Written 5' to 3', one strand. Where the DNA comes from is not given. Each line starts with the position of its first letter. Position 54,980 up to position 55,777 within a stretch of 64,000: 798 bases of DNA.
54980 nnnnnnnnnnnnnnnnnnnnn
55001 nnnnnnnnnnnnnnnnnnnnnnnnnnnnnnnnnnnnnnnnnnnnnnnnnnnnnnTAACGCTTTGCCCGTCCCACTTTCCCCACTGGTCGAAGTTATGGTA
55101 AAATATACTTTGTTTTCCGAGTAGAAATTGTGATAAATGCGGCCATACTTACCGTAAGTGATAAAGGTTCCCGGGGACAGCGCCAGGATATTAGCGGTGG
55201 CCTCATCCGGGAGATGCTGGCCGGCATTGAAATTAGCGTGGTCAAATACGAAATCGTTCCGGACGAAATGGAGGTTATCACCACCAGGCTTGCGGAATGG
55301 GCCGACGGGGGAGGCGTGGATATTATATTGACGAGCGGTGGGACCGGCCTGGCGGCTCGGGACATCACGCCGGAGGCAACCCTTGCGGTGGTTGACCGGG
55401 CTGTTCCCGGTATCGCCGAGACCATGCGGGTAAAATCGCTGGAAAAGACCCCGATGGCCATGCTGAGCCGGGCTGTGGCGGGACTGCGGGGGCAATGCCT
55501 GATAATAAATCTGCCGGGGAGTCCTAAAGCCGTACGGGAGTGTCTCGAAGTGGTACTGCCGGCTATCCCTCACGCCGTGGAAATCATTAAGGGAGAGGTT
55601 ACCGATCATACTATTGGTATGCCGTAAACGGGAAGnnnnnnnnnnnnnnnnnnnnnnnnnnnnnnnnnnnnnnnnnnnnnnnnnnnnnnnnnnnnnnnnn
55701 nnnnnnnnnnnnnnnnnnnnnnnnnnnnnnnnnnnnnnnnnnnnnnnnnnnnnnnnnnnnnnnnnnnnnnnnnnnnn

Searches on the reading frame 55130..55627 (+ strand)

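Call 90: search_protein_families(library=pfam, proteins=[window:55130-55627:+], max_evalue=0.0001)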
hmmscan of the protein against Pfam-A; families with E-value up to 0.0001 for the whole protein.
window:55130-55627:+ (165 aa): 1 family
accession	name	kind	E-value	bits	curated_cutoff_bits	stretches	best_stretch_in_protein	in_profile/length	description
PF00994.29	MoCF_biosynth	-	3.8e-33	114.7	26.6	1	5-148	1-144/144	Probable molybdopterin binding domain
